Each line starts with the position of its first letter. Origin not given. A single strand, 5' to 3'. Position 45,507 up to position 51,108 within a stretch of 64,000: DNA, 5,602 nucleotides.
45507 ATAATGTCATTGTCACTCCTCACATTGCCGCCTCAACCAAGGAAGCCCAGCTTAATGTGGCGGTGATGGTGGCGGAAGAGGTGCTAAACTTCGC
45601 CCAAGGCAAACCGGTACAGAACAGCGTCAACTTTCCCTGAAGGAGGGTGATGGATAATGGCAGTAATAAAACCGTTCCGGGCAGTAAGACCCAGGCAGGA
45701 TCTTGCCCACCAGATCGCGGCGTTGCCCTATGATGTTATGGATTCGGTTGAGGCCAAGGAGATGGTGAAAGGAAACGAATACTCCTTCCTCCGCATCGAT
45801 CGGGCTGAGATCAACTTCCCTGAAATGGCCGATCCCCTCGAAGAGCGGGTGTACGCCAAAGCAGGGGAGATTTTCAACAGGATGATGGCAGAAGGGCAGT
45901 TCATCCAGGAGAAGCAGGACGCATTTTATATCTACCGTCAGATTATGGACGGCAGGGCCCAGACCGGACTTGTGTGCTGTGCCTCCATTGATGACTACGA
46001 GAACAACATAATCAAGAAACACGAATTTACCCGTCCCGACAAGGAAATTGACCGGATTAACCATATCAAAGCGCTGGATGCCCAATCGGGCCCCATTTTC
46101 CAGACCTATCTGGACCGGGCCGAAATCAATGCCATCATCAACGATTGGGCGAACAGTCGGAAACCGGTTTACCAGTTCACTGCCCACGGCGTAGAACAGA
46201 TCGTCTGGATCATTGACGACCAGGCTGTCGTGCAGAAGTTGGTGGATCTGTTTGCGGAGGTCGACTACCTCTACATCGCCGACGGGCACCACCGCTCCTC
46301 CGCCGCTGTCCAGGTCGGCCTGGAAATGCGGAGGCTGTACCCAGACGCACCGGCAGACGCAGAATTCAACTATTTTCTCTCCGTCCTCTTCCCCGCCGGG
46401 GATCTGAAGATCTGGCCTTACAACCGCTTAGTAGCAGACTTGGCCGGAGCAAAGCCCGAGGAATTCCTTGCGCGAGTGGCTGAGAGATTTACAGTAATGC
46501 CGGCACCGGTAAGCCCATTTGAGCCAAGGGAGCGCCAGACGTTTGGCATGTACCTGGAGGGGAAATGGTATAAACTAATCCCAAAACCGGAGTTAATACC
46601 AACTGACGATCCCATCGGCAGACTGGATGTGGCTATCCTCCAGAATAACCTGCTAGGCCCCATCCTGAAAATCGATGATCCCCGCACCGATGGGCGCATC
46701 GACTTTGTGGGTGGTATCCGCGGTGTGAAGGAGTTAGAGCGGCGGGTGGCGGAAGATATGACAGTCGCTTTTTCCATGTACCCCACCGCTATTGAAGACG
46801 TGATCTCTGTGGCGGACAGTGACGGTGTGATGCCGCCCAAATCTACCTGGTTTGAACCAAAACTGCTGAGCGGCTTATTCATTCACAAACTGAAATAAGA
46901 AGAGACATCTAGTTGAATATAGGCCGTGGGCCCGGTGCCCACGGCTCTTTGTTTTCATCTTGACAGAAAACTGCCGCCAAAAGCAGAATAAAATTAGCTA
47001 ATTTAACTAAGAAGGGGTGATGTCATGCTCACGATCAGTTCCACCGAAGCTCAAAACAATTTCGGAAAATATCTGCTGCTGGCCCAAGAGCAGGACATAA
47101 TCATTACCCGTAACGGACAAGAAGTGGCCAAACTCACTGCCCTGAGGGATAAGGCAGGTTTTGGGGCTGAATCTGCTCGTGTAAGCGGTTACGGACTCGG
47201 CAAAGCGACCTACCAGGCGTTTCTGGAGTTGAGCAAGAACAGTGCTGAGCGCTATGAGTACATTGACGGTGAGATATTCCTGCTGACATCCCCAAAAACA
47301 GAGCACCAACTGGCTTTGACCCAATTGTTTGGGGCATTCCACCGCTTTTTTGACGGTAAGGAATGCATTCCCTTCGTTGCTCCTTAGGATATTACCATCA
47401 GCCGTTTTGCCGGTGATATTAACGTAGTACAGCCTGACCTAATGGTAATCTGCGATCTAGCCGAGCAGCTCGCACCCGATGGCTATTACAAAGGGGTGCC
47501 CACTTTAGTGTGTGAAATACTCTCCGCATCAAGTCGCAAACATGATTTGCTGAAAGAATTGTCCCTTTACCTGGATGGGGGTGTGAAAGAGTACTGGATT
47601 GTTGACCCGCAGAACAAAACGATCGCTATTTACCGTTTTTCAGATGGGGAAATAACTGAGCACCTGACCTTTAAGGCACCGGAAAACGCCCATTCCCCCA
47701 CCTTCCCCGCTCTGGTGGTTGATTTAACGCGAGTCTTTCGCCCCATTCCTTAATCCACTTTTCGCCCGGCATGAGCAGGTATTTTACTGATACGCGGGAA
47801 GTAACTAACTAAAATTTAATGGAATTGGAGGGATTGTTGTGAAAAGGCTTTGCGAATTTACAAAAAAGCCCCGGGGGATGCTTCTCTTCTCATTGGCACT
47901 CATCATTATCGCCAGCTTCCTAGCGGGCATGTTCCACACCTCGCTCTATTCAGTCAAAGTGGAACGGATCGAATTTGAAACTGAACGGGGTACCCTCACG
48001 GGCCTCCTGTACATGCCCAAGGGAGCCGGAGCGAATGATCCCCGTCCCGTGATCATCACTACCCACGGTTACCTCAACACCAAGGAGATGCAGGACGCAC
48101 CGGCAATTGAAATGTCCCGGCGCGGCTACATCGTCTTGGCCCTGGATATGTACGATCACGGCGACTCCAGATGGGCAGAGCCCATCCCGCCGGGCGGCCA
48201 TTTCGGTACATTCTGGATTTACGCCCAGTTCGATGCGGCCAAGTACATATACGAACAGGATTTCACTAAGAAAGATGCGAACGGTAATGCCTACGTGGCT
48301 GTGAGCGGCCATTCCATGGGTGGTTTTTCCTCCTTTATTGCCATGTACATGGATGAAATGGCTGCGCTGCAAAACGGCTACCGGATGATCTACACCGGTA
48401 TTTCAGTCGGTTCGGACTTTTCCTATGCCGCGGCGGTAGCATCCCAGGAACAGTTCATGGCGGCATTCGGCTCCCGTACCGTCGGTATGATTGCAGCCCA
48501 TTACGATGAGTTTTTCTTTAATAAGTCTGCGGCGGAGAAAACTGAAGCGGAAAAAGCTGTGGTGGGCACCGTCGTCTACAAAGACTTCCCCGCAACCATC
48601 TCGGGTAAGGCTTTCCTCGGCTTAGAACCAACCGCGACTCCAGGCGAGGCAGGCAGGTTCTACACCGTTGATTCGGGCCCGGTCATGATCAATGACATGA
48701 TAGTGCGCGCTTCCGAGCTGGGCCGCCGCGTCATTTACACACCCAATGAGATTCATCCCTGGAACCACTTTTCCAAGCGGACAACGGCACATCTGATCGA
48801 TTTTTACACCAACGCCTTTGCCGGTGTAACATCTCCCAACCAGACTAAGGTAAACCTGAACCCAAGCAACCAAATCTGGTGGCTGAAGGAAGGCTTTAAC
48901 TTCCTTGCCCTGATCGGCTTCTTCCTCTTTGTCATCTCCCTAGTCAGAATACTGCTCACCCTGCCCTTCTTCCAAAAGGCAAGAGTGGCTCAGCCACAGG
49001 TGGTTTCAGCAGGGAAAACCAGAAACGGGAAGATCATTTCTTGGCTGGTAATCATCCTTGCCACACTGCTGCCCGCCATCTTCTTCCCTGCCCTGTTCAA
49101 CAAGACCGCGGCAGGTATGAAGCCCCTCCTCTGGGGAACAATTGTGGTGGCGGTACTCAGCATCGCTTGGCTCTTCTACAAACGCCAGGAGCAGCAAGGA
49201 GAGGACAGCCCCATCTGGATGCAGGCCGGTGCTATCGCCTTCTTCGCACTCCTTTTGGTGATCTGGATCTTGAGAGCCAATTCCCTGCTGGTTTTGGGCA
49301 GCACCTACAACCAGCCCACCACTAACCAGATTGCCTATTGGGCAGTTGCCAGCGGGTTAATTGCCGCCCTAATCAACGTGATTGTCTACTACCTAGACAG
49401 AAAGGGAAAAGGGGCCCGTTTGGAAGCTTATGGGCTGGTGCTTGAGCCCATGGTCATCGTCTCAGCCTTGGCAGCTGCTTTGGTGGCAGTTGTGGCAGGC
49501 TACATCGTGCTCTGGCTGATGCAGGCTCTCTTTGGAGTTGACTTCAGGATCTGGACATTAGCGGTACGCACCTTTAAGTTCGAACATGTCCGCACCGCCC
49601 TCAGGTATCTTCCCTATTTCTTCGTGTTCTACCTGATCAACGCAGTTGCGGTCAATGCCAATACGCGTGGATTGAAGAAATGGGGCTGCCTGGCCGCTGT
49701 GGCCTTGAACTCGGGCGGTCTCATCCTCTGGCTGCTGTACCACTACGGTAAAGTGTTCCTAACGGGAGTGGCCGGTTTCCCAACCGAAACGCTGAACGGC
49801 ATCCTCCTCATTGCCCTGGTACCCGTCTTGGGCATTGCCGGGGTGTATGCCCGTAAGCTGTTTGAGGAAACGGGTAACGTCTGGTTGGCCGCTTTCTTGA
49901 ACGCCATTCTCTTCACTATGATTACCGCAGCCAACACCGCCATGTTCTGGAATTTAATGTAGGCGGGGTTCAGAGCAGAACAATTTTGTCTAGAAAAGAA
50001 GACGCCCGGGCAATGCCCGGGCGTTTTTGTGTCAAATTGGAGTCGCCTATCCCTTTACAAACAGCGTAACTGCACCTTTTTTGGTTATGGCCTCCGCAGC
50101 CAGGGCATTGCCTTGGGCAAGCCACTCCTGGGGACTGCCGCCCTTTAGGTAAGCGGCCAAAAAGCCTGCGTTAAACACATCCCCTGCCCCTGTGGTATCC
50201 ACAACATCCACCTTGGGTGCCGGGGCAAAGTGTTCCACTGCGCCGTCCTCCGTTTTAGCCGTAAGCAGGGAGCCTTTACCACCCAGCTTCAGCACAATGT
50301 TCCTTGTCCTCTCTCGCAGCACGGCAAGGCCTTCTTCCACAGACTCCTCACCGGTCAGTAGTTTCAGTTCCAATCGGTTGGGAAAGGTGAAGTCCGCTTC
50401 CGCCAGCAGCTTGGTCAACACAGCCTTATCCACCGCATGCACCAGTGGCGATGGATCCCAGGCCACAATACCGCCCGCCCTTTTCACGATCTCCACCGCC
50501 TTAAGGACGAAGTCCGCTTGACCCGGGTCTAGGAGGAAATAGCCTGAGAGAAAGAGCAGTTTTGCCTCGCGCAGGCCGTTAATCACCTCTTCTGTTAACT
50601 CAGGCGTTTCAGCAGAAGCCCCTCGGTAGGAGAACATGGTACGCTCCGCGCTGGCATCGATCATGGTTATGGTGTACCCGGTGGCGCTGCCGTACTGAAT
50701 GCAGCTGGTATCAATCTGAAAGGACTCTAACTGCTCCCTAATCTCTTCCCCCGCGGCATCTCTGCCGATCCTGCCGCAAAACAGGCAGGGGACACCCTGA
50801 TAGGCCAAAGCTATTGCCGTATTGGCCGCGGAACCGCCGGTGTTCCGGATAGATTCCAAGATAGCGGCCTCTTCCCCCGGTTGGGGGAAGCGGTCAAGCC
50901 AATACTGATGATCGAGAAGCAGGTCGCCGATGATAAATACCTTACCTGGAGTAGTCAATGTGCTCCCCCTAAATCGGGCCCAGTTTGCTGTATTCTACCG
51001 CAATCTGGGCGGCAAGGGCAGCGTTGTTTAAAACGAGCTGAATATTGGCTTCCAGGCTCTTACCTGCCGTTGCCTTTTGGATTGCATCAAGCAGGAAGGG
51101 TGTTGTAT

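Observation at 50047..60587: Complete php-yhfSTUWXYZ-like cluster directly fused to pseudouridine catabolism genes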

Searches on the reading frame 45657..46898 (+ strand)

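Call 5: search_protein_families(library=pfam, proteins=[window:45657-46898:+])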
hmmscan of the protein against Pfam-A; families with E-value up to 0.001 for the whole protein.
window:45657-46898:+ (413 aa): 1 family
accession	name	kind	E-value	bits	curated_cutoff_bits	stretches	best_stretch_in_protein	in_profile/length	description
PF06245.16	DUF1015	-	3e-110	368.6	25.8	1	4-325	1-324/325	Protein of unknown function (DUF1015)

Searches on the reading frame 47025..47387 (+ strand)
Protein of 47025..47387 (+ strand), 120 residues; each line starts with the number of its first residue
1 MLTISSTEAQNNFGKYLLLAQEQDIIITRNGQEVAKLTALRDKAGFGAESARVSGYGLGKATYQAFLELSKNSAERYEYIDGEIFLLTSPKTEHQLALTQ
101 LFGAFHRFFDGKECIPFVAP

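Call 5: search_protein_families(library=pfam, proteins=[window:47025-47387:+])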
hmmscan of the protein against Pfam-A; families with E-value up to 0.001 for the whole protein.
window:47025-47387:+ (120 aa): 2 families
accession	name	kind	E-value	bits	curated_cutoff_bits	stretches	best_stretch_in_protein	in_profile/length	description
PF02604.26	PhdYeFM_antitox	-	4.3e-09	36.5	29.8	1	1-42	1-44/74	Antitoxin Phd_YefM, type II toxin-antitoxin system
PF05685.18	Uma2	-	1.1e-05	25.5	27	1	64-115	2-54/172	Putative restriction endonuclease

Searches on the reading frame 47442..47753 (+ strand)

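Call 5: search_protein_families(library=pfam, proteins=[window:47442-47753:+])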
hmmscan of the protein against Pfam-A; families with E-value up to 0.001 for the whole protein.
window:47442-47753:+ (103 aa): 1 family
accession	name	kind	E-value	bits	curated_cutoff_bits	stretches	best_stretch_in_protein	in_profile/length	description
PF05685.18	Uma2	-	2.8e-16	59.9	27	1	2-94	76-170/172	Putative restriction endonuclease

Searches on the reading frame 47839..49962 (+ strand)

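Call 5: search_protein_families(library=pfam, proteins=[window:47839-49962:+])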
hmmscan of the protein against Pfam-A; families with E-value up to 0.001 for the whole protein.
window:47839-49962:+ (707 aa): 2 families
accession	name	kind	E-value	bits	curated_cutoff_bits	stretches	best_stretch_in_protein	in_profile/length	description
PF12146.15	Hydrolase_4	-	6.3e-07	29.4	27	1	67-169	2-94/239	Serine aminopeptidase, S33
PF00561.26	Abhydrolase_1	-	0.00029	21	25.8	1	70-167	1-85/245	alpha/beta hydrolase fold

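Call 64: search_protein_families(library=ncbifam, proteins=[window:47839-49962:+], max_evalue=0.00001)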
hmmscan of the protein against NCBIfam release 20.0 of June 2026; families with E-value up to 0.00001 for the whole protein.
window:47839-49962:+ (707 aa): 0 families

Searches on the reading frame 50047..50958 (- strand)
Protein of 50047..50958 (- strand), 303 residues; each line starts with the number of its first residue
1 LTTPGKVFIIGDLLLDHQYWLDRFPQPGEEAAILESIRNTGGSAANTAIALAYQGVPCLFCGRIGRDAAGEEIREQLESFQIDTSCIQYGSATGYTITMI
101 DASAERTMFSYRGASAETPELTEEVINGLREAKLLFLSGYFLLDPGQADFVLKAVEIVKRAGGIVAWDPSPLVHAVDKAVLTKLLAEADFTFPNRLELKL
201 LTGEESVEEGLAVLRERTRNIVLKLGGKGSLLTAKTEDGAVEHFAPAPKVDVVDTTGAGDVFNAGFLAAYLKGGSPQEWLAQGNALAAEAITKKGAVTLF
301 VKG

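Call 3: search_protein_families(library=pfam, proteins=[window:50047-50958:-])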
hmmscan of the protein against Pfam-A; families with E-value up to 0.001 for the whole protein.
window:50047-50958:- (303 aa): 3 families
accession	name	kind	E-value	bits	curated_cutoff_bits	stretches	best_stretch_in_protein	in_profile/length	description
PF00294.29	PfkB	-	2.5e-53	181.8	25.8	1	7-298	4-297/302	pfkB family carbohydrate kinase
PF08543.17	Phos_pyr_kin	-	2.9e-05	24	27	1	177-294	108-235/246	Phosphomethylpyrimidine kinase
PF25270.1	Khk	-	0.00021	21.1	35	1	116-290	184-346/365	Prokaryotic ketohexokinase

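Call 4: search_protein_families(library=ncbifam, proteins=[window:50047-50958:-])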
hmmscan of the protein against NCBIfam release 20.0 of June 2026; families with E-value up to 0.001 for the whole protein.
window:50047-50958:- (303 aa): 26 families (the best 25 are shown)
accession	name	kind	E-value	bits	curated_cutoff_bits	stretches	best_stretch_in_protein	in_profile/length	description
TIGR02152.1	D_ribokin_bact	equivalog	2.2e-42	145.4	299.65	1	7-297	1-287/298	ribokinase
NF053626.1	RibKinHalex1628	equivalog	1.9e-31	109.6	330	1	7-298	4-280/293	ATP-dependent ribose-1-phosphate kinase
NF008353.0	PRK11142.1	equivalog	5.1e-31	108.3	341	1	5-297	3-290/307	ribokinase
TIGR04382.1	myo_inos_iolC_N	equivalog_domain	1.9e-29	103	300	1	40-295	33-294/309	5-dehydro-2-deoxygluconokinase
NF006957.1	PRK09434.1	equivalog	1.7e-27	96.7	450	1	37-298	23-294/302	fructokinase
TIGR03168.1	1-PFK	subfamily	2.7e-24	85.7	216.4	1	16-296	11-287/305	hexose kinase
TIGR03828.1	pfkB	equivalog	1.3e-23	83.5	292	1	28-295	22-286/305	1-phosphofructokinase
NF052444.1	DhDoxglucKinKdgK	equivalog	2.3e-23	83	400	1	38-297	22-296/303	2-dehydro-3-deoxygluconokinase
NF041134.1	R1P_kin_Thcocales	equivalog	3.2e-22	79.3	500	1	7-298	3-270/291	ADP-dependent ribose-1-phosphate kinase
NF049991.1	TagKinase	equivalog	3.7e-22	78.5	420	1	55-296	55-301/321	tagatose kinase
NF007321.0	PRK09813.1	equivalog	2.3e-19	69.9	247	1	40-296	23-260/261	fructoselysine 6-kinase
NF040938.1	KDG_KDGal_kin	equivalog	6.3e-19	68.2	400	1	40-295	29-288/305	bifunctional 2-dehydro-3-deoxygluconokinase/2-dehydro-3-deoxygalactonokinase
NF041320.1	pfkB_Halo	equivalog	8.3e-19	68.1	400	1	16-296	12-282/302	1-phosphofructokinase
TIGR02198.1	rfaE_dom_I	equivalog_domain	1.8e-17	63.5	345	1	6-299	9-305/315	D-glycero-beta-D-manno-heptose-7-phosphate kinase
NF008454.0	PRK11316.1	equivalog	3.5e-13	49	521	1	6-299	12-303/475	bifunctional D-glycero-beta-D-manno-heptose-7-phosphate kinase/D-glycero-beta-D-manno-heptose 1-phosphate adenylyltransferase HldE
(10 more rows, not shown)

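Call 41: search_solved_structures(query=window:50047-50958:-, max_evalue=1e-10)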
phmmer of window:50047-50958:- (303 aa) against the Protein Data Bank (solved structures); distinct sequences matched with E-value up to 1e-10: 39.
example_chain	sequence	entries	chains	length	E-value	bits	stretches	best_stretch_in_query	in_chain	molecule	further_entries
11bl_A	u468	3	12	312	6.9e-29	104.5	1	6-296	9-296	Ribokinase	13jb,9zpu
1vm7_A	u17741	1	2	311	2.3e-26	96.2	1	8-297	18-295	ribokinase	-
1gqt_A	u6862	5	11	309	8.1e-25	91.1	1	3-296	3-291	RIBOKINASE | PROTEIN (RIBOKINASE)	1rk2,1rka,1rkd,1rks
6ilr_A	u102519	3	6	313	6.8e-23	84.8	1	8-297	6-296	Ribokinase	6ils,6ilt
3ry7_A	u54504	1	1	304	1.2e-21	80.7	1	5-296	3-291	Ribokinase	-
3hj6_A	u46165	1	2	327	2.3e-20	76.5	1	35-297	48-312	Fructokinase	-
3h49_A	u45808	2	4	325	4.2e-20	75.7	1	38-298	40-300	Ribokinase | Uncharacterized sugar kinase ydjH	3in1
5zwy_A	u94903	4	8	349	1.4e-18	70.6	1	7-296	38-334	Ribokinase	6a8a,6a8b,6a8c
3ubo_A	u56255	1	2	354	1.5e-18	70.6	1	37-292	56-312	adenosine kinase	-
1tyy_A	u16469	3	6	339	2.8e-18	69.7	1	37-299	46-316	putative sugar kinase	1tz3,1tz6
2c49_A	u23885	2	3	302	2.8e-18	69.7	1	6-298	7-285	SUGAR KINASE MJ0406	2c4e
3go6_A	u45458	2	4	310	5.2e-18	68.8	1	6-125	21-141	RIBOKINASE RBSK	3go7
5ey7_A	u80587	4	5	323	6.6e-18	68.4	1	38-288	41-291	Fructokinase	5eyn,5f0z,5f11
3iq0_A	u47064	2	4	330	7.9e-18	68.2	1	5-296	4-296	putative Ribokinase II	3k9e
7ag6_A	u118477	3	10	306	2.5e-17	66.6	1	7-295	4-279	Sulfofructose kinase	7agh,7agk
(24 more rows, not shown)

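Call 45: find_homologous_proteins(query=window:50047-50958:-, max_evalue=1e-30)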
Query window:50047-50958:- (303 aa): 149 proteins with E <= 1e-30 among 8000 candidates; the best 120 are listed.
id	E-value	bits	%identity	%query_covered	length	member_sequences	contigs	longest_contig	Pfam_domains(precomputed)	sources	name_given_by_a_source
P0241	9.4e-195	664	100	100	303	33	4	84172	PF00294.30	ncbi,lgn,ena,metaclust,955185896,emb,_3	metaclust:\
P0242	3.1e-116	406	63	98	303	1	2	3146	PF00294.30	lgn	-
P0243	1.4e-107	378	59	100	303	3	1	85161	PF00294.30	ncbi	-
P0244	4.9e-105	369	60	98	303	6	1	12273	PF00294.30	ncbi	-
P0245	5.7e-86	307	48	99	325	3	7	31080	PF00294.30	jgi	jgi:sugar/nucleoside kinase (ribokinase family)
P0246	2.9e-85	304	49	97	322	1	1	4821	PF00294.30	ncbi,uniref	ncbi:carbohydrate kinase family protein [Tepidanaerobacter acetatoxydans]|uniref:carbohydrate kinase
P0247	3.0e-83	298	48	98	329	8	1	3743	PF00294.30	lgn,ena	-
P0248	1.4e-82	296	49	97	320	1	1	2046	PF00294.30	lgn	-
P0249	1.0e-81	293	47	99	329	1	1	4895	PF00294.30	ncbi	-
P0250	1.4e-80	289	50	96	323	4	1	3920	PF00294.30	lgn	-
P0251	1.7e-80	289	46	98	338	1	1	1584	PF00294.30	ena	-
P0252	1.9e-80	289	47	98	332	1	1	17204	PF00294.30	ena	-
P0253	2.7e-80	288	48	97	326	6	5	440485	PF00294.30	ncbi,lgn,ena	ncbi:MAG: carbohydrate kinase family protein [Anaerolineaceae bacterium]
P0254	2.8e-80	288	47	98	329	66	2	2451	PF00294.30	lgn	-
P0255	4.9e-80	287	47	99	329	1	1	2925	PF08543.18,PF00294.30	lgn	-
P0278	9.0e-78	280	45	97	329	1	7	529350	PF00294.30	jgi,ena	-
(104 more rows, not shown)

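Call 46: find_encoding_contigs(protein=P0241, flank=3000, max_places=3)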
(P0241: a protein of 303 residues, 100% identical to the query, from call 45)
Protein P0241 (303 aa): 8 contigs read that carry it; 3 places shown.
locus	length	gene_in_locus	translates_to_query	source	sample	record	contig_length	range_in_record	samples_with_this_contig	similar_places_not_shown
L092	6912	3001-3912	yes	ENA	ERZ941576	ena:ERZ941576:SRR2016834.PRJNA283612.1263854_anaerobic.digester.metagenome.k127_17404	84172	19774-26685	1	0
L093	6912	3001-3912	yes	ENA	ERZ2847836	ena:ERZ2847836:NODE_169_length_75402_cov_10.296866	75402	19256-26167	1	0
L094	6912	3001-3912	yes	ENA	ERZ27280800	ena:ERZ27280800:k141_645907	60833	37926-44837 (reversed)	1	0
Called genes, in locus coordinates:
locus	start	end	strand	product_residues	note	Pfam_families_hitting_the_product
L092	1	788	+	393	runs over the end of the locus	PF01168:Ala_racemase_N, PF21279:YhfX-like_C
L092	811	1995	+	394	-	PF01676:Metalloenzyme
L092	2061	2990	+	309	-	PF04227:Indigoidine_A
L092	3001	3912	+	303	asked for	PF00294:PfkB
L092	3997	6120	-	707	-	PF12146:Hydrolase_4 (weak)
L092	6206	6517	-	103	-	PF05685:Uma2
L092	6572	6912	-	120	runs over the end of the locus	PF02604:PhdYeFM_antitox, PF05685:Uma2 (weak)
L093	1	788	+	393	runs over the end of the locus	PF01168:Ala_racemase_N, PF21279:YhfX-like_C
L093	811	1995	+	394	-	PF01676:Metalloenzyme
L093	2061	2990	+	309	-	PF04227:Indigoidine_A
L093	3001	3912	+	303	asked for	PF00294:PfkB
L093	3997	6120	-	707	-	PF12146:Hydrolase_4 (weak)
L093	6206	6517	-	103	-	PF05685:Uma2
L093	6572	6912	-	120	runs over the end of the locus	PF02604:PhdYeFM_antitox, PF05685:Uma2 (weak)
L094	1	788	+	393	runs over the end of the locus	PF01168:Ala_racemase_N, PF21279:YhfX-like_C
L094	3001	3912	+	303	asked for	PF00294:PfkB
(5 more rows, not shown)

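Call 47: find_encoding_contigs(protein=P0253, flank=6000, max_places=2)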
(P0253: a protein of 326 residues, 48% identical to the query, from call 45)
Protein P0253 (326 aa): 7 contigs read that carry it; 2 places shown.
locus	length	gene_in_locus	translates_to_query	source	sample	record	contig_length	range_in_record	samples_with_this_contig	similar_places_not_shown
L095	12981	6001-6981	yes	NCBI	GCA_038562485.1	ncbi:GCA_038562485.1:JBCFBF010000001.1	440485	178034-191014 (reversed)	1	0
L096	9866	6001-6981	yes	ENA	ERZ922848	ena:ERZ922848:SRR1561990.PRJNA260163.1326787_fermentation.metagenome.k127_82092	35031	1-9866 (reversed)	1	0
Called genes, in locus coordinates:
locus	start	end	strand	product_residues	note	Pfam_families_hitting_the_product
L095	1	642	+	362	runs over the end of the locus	PF13641:Glyco_tranf_2_3, PF00535:Glycos_transf_2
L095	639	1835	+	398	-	PF00534:Glycos_transf_1, PF13692:Glyco_trans_1_4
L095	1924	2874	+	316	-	PF01116:F_bP_aldolase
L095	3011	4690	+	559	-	PF00749:tRNA-synt_1c, PF03950:tRNA-synt_1c_C, PF20974:tRNA-synt_1c_C2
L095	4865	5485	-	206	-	-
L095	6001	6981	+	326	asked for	PF00294:PfkB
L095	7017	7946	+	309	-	PF04227:Indigoidine_A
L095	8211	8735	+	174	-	PF13302:Acetyltransf_3, PF00583:Acetyltransf_1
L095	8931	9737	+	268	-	-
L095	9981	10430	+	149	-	PF03703:bPH_2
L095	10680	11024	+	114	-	-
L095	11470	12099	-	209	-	-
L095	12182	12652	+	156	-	PF18931:DUF5680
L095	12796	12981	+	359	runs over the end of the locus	PF00709:Adenylsucc_synt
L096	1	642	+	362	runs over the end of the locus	PF13641:Glyco_tranf_2_3, PF00535:Glycos_transf_2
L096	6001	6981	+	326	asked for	PF00294:PfkB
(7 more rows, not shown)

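Call 48: find_encoding_contigs(protein=P0278, flank=6000, max_places=2)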
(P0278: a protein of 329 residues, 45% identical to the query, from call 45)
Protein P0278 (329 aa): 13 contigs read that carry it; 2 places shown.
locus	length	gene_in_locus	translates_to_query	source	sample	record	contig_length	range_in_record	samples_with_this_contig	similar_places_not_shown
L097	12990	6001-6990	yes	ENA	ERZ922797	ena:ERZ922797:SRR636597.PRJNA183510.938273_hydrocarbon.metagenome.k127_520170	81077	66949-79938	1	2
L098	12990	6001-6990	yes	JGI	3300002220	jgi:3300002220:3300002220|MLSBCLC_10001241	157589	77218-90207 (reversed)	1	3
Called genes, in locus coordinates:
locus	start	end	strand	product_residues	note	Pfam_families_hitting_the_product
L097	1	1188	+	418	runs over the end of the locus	PF00083:Sugar_tr (faint), PF07690:MFS_1, PF12832:MFS_1_like (weak), PF13347:MFS_2, PF07690:MFS_1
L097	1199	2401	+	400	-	PF00534:Glycos_transf_1, PF13692:Glyco_trans_1_4, PF13524:Glyco_trans_1_2 (faint)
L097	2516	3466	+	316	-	PF01116:F_bP_aldolase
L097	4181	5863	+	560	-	PF00749:tRNA-synt_1c, PF03950:tRNA-synt_1c_C, PF20974:tRNA-synt_1c_C2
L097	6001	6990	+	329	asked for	PF00294:PfkB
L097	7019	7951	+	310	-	PF04227:Indigoidine_A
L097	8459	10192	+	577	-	-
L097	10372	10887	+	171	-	-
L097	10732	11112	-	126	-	-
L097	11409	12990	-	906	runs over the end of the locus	?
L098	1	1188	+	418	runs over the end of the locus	PF00083:Sugar_tr (faint), PF07690:MFS_1, PF12832:MFS_1_like (weak), PF13347:MFS_2, PF07690:MFS_1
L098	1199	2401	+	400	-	PF00534:Glycos_transf_1, PF13692:Glyco_trans_1_4, PF13524:Glyco_trans_1_2 (faint)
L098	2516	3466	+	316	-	PF01116:F_bP_aldolase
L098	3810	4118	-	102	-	-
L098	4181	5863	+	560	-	PF00749:tRNA-synt_1c, PF03950:tRNA-synt_1c_C, PF20974:tRNA-synt_1c_C2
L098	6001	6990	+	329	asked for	PF00294:PfkB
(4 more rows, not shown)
